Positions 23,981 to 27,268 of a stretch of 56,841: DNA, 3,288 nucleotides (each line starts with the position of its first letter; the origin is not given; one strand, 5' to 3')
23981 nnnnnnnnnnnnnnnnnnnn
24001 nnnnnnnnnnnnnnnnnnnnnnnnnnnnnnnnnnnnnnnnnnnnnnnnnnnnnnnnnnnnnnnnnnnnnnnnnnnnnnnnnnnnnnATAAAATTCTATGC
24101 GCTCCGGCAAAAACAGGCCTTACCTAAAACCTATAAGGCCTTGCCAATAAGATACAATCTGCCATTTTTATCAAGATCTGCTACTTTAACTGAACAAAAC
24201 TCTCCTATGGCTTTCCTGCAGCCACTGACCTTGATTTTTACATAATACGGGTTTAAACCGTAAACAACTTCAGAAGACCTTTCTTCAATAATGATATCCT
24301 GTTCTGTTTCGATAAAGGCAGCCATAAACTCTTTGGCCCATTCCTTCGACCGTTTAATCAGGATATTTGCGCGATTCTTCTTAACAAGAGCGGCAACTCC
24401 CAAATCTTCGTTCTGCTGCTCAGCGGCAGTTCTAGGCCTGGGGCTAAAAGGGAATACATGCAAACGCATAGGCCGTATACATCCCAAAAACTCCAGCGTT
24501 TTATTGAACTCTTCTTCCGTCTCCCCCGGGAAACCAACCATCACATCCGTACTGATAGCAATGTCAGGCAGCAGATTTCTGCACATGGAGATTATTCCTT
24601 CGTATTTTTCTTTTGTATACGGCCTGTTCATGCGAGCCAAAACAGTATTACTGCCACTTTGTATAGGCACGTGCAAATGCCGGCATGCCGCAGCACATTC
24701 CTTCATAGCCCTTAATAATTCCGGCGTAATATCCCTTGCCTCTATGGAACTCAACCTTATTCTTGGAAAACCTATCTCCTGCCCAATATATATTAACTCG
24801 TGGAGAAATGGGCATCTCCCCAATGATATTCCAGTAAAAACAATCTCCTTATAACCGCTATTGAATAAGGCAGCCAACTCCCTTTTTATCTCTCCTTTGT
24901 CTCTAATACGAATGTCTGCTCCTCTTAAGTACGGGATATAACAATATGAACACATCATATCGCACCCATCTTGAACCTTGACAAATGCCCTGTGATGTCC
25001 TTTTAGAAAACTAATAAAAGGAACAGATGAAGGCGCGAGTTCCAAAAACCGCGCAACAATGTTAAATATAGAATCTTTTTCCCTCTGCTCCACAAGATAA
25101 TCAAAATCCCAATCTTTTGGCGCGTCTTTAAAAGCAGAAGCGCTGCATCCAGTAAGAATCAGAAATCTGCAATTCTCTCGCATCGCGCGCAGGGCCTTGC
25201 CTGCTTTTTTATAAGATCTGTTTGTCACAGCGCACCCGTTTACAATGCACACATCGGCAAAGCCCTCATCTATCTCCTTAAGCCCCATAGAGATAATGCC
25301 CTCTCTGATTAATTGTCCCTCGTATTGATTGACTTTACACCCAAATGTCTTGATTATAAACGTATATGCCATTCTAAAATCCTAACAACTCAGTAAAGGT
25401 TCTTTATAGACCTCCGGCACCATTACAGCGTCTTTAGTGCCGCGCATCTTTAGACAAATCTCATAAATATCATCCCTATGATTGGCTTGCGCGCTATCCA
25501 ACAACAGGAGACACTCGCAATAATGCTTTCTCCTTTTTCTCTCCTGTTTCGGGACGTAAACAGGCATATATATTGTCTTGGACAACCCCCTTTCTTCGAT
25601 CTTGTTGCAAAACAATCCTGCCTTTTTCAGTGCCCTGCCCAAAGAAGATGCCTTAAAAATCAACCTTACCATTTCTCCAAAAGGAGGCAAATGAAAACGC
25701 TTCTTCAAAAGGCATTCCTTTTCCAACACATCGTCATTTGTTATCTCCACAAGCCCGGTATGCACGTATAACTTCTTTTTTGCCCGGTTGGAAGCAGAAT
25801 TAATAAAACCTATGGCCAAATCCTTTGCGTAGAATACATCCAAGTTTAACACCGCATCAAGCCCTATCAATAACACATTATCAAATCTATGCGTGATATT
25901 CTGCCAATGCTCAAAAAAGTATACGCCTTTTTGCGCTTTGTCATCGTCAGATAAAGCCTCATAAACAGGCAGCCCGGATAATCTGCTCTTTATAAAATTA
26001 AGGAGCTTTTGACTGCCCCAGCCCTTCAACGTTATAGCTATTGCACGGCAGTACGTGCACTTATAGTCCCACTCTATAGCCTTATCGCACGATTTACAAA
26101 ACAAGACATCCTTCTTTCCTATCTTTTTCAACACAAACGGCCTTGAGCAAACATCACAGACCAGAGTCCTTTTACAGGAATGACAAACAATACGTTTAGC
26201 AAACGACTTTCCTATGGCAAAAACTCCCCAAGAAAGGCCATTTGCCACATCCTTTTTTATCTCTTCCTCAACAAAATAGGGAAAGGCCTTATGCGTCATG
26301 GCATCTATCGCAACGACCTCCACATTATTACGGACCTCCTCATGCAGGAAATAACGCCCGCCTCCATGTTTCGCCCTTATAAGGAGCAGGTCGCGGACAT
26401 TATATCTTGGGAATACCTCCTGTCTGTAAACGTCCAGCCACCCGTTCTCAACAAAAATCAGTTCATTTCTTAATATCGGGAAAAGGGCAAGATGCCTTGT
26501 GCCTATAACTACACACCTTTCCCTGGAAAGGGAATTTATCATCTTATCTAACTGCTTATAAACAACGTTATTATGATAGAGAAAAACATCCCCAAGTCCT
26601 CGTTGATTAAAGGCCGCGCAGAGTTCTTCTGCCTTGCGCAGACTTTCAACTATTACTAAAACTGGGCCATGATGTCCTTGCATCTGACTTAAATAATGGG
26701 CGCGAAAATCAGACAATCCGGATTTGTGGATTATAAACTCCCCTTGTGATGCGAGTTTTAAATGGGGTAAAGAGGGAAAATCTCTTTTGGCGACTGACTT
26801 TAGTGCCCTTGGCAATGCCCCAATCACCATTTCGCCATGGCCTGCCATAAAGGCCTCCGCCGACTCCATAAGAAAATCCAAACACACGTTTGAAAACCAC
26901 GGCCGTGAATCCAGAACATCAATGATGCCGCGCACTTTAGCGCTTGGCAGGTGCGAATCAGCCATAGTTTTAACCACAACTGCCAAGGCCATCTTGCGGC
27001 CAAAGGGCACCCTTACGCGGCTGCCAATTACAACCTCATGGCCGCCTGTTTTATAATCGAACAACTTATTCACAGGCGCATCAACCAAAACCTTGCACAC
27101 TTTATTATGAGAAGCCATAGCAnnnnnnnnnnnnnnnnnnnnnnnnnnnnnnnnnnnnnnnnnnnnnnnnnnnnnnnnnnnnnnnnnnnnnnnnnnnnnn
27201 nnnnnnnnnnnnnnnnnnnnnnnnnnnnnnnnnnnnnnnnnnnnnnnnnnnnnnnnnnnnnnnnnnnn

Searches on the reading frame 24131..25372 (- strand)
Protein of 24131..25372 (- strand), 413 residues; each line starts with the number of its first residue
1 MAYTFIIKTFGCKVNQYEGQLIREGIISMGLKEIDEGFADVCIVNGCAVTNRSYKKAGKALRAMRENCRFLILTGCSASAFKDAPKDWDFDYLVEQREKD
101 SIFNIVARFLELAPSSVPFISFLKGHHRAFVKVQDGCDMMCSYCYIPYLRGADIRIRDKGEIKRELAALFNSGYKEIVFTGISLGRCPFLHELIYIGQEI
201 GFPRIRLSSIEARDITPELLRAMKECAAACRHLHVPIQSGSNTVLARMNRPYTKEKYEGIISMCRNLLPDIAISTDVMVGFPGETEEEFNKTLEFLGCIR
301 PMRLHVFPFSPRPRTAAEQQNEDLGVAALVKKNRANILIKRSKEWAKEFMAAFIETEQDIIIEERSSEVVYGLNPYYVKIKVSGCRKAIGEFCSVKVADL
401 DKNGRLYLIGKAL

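Call 7: search_protein_families(library=pfam, proteins=[window:24131-25372:-])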
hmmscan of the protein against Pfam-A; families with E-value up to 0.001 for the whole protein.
window:24131-25372:- (413 aa): 2 families
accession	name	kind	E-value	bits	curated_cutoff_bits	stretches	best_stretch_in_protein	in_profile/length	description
PF04055.27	Radical_SAM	-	2.3e-26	93.4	29.5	1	132-296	2-166/166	Radical SAM superfamily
PF00919.26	UPF0004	-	3.1e-13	50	27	1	5-83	2-84/98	Uncharacterized protein family UPF0004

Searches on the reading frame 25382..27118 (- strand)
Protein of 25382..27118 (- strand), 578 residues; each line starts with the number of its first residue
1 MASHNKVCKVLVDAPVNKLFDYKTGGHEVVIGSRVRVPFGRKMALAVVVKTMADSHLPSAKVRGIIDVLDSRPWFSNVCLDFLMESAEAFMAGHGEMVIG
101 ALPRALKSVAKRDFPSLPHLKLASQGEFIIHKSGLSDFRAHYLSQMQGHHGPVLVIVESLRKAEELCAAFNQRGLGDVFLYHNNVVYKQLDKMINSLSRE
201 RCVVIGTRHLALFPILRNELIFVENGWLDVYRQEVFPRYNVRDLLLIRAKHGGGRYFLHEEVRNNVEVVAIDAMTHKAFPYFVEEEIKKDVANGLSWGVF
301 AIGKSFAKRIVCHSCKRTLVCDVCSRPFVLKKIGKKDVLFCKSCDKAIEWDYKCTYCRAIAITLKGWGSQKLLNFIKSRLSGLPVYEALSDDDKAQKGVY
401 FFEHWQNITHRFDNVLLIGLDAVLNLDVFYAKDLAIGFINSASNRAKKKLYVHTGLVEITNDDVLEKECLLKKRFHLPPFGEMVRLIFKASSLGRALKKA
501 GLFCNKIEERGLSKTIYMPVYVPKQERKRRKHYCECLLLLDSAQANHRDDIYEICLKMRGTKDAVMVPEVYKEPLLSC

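Call 7: search_protein_families(library=pfam, proteins=[window:25382-27118:-])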
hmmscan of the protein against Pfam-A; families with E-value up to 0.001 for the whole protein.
window:25382-27118:- (578 aa): 1 family
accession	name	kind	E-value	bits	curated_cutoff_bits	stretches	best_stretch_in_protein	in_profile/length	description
PF17764.6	PriA_3primeBD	-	2.6e-18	66.1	22.7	1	9-103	1-96/96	3'DNA-binding domain (3'BD)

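Call 9: search_protein_families(library=ncbifam, proteins=[window:25382-27118:-], max_evalue=1)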
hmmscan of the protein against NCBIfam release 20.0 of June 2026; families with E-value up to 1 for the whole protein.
window:25382-27118:- (578 aa): 14 families
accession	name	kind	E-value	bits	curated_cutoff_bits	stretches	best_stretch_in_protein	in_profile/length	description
NF004067.0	PRK05580.1-4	equivalog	1.1e-36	126.5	763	3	6-111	4-110/737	primosomal protein N'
NF004065.0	PRK05580.1-1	equivalog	1e-30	106.6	858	3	6-128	2-125/731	primosomal protein N'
NF004066.1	PRK05580.1-3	equivalog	7.4e-26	90.7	813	3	8-121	2-121/788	primosomal protein N'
TIGR00595.1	priA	equivalog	3.6e-21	75.3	230.35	3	282-397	189-302/509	replication restart helicase PriA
NF004070.0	PRK05580.2-2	equivalog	1.5e-19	69.6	921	4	3-102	9-107/729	primosomal protein N'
NF004069.0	PRK05580.2-1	equivalog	8.6e-16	57.5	767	2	285-387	307-407/612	primosomal protein N'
NF004071.0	PRK05580.2-3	equivalog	3.6e-13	48.4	1105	3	4-95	14-105/735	primosomal protein N'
NF004072.0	PRK05580.2-4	equivalog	3.7e-11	42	1030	2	141-250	156-266/648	primosomal protein N'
NF004068.0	PRK05580.1-5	equivalog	7.1e-10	37.6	1249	2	201-252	358-409/795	primosomal protein N'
NF011453.0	PRK14873.1-3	equivalog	2.4e-09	35.9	812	2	307-371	385-446/653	primosome assembly protein PriA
NF011452.0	PRK14873.1-2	equivalog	6.1e-07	28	980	2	303-361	415-470/708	primosomal protein N'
NF011451.0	PRK14873.1-1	equivalog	0.00043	18.6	1147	1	306-359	457-507/764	primosome assembly protein PriA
NF011455.0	PRK14873.1-5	equivalog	0.0017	16.7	969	0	151-253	190-294/675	primosomal protein N'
NF011454.0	PRK14873.1-4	equivalog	0.014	13.7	951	1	308-386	367-443/651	primosomal protein N'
